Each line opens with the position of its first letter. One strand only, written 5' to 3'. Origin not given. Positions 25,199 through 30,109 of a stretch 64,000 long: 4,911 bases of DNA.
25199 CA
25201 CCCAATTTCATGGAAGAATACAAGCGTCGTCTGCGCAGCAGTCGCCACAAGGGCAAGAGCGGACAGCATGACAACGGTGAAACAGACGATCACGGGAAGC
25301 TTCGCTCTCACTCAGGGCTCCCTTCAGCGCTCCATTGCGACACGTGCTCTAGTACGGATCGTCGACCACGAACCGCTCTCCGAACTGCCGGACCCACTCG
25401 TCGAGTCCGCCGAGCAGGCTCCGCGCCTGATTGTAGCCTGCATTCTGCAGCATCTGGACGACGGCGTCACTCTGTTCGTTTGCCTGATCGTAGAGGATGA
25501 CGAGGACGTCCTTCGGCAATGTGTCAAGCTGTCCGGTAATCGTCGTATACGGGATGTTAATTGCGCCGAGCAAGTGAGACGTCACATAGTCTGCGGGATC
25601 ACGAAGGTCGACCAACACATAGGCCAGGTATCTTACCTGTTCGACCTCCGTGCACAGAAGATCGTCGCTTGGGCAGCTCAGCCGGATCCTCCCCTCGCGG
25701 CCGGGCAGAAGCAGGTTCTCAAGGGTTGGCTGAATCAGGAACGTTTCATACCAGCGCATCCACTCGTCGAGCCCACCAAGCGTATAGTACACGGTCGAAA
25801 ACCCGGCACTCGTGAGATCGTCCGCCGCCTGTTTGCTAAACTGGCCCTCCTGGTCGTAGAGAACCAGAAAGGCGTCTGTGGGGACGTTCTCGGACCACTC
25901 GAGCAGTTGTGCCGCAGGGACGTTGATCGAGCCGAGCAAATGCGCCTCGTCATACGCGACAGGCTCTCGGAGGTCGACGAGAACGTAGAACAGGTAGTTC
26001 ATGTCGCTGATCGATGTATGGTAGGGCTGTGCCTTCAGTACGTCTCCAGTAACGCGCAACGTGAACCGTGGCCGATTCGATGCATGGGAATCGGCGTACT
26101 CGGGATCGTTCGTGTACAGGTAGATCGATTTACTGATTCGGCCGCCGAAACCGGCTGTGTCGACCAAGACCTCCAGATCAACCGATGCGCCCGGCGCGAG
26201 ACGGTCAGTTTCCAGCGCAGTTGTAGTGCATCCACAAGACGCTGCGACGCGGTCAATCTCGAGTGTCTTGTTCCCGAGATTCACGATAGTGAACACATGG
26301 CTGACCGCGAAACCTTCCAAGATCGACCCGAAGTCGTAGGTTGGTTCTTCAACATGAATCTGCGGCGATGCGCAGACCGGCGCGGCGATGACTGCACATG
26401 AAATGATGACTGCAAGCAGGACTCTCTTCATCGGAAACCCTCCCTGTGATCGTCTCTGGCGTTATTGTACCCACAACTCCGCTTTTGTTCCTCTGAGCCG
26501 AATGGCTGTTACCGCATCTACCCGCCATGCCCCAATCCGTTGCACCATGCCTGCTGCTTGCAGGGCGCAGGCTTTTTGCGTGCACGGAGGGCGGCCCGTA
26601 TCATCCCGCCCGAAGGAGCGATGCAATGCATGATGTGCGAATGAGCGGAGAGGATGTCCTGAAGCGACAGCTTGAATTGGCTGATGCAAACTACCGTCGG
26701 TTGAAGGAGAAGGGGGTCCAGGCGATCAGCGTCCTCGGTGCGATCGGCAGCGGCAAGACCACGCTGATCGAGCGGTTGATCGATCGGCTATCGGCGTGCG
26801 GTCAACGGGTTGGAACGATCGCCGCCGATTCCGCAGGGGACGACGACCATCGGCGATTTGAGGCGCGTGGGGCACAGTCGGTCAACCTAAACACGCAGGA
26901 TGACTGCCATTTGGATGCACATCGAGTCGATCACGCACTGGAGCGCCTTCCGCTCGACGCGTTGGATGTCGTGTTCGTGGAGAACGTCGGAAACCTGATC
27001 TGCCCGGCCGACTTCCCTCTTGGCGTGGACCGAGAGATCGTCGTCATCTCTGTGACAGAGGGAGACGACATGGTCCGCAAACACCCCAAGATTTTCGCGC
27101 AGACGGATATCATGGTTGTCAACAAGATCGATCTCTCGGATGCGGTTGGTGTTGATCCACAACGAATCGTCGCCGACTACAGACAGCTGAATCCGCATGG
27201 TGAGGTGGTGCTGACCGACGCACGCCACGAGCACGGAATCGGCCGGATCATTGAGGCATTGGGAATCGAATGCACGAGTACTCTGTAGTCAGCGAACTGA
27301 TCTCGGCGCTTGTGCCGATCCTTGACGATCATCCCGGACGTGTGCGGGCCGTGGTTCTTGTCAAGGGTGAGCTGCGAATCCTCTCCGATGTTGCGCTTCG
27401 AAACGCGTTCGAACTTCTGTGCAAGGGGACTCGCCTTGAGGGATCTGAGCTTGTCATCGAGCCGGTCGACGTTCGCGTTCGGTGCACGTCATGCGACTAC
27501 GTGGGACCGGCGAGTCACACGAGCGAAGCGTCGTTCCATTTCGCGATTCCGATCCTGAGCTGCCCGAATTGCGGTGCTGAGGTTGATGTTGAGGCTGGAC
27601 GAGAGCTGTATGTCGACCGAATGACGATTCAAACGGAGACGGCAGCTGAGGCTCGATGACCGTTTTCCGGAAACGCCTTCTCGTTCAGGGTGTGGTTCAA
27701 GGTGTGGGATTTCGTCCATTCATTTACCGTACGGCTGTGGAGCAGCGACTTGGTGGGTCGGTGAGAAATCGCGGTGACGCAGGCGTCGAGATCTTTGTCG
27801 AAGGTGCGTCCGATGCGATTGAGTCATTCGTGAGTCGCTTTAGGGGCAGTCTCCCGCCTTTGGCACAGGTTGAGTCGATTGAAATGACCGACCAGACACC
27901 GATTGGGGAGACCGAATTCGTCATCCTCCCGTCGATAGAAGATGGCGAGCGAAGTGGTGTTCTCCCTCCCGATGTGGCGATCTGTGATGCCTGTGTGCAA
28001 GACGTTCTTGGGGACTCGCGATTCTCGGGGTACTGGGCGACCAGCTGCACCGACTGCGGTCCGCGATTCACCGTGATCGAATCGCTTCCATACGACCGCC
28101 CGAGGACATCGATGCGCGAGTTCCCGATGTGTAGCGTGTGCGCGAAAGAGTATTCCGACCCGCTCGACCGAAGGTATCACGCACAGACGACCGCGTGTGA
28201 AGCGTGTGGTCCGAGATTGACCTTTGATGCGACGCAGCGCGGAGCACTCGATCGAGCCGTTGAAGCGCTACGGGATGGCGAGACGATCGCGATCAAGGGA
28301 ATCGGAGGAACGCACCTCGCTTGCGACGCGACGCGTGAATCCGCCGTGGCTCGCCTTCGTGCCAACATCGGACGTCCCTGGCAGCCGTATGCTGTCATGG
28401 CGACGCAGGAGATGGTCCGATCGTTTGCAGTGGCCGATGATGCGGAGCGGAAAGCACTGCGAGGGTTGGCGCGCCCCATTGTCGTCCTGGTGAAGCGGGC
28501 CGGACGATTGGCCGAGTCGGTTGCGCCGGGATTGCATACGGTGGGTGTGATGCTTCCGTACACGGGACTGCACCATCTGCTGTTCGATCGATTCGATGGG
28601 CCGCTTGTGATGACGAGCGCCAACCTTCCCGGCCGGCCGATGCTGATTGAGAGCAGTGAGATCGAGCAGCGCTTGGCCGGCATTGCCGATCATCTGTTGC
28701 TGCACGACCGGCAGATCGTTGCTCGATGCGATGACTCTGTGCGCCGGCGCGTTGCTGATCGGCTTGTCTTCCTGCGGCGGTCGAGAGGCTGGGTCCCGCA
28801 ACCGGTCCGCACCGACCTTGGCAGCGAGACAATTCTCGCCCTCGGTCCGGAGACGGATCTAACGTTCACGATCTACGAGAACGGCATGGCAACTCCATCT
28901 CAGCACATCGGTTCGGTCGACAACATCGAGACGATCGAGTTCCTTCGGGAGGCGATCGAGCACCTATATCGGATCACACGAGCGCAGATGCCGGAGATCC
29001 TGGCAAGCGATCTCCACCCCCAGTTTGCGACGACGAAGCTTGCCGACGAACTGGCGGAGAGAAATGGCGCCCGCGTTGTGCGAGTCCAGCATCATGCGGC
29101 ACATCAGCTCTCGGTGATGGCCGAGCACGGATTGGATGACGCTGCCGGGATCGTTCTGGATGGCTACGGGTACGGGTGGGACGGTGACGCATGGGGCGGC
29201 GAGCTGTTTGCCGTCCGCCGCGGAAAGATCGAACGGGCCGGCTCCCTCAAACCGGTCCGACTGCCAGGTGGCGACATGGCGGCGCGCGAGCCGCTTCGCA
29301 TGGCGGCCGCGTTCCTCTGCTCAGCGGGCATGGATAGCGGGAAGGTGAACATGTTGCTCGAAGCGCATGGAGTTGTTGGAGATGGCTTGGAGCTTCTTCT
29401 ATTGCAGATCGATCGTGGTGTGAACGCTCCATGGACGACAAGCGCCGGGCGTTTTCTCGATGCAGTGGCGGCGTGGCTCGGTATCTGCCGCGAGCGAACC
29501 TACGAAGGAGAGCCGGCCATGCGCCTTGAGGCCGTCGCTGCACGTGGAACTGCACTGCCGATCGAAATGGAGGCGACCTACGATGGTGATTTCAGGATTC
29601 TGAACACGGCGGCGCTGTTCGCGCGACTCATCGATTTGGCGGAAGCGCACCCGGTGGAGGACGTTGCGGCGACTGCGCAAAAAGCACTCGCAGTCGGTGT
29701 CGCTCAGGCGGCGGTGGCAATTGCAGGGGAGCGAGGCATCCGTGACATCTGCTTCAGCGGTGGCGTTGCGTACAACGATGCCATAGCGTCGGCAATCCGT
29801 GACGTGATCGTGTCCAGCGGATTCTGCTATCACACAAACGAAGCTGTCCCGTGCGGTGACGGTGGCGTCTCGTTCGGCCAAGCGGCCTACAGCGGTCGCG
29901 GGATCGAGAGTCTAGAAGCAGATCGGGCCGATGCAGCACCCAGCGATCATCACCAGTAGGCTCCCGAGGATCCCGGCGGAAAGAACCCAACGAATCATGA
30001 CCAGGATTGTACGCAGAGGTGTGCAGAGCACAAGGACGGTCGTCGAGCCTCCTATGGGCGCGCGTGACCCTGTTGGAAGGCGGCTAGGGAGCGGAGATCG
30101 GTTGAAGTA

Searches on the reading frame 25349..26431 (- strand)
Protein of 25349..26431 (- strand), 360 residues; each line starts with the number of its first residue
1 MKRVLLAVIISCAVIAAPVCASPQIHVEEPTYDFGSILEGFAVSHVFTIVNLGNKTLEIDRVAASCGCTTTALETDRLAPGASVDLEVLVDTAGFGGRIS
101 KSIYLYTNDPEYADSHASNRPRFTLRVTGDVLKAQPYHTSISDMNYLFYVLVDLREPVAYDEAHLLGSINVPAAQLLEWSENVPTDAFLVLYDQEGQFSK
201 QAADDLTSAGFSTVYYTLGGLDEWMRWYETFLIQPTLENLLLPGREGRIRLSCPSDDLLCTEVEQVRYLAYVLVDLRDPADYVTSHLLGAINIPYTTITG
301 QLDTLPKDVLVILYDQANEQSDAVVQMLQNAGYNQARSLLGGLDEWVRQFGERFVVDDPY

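Call 34: search_protein_families(library=pfam, proteins=[window:25349-26431:-], max_evalue=0.001)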
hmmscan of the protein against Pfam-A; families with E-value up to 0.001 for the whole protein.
window:25349-26431:- (360 aa): 3 families
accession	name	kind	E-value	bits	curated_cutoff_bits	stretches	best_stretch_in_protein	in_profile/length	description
PF00581.25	Rhodanese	-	1.6e-29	102.8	22.2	2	271-348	14-101/102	Rhodanese-like domain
PF07610.17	DUF1573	-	2.9e-19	69.4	26.1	1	26-111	2-87/98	Protein of unknown function (DUF1573)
PF22544.2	HYDIN_VesB_CFA65-like_Ig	-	2.2e-14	53.9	25.5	1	23-111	1-91/100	HYDIN/CFA65/VesB-like, Ig-like domain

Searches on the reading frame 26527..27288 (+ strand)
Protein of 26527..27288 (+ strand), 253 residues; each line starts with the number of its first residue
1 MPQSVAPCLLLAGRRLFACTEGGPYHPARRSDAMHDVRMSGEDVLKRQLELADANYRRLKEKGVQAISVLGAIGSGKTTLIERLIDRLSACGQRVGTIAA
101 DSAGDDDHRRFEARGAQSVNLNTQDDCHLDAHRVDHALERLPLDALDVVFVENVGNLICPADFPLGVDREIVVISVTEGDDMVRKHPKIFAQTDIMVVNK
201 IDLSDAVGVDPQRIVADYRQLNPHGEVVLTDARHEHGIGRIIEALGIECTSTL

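Call 34: search_protein_families(library=pfam, proteins=[window:26527-27288:+], max_evalue=0.001)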
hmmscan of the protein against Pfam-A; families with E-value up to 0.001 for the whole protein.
window:26527-27288:+ (253 aa): 7 families
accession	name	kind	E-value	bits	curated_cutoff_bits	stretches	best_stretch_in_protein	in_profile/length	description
PF02492.25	cobW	-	4e-18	66.1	20.7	1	67-228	3-179/180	CobW/HypB/UreG, nucleotide-binding domain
PF03308.22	MeaB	-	1.4e-09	37.8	23.1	1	65-103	34-72/273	Methylmalonyl Co-A mutase-associated GTPase MeaB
PF03205.20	MobB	-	1.9e-08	34.7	26.6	1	67-152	2-97/133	Molybdopterin guanine dinucleotide synthesis protein B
PF25199.1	nSTAND_NTPase5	-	2.1e-05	24.8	34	1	57-145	34-123/145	Novel STAND NTPase 5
PF00009.33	GTP_EFTU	-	0.00012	22.2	26.5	0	65-98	4-37/188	Elongation factor Tu GTP binding domain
PF03029.23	ATP_bind_1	-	0.00056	20.2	27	0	69-105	1-37/240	Conserved hypothetical ATP binding protein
PF13238.12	AAA_18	-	0.00083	20.3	29.4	0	67-158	1-84/128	AAA domain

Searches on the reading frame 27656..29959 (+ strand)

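Call 34: search_protein_families(library=pfam, proteins=[window:27656-29959:+], max_evalue=0.001)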
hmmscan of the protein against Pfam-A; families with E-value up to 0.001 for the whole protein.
window:27656-29959:+ (767 aa): 6 families
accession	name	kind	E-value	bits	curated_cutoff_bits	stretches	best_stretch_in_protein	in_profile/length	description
PF22521.2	HypF_C_2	-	6.2e-66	223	27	1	498-742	1-241/241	Carbamoyltransferase, Kae1-like Domain, second subdomain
PF01300.24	Sua5_yciO_yrdC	-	3.7e-39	134.5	25.1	1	203-376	1-178/178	Telomere recombination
PF17788.7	HypF_C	-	2.2e-26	92.9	23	1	391-490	4-99/99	HypF Kae1-like domain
PF07503.17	zf-HYPF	-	8.3e-25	86.8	23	2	158-190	1-33/34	HypF finger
PF00708.24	Acylphosphatase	-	1.6e-20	73.6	22.5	1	7-90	2-85/85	Acylphosphatase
PF00814.31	TsaD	-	0.00047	20.4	24.8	0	596-717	136-240/264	tRNA N6-adenosine threonylcarbamoyltransferase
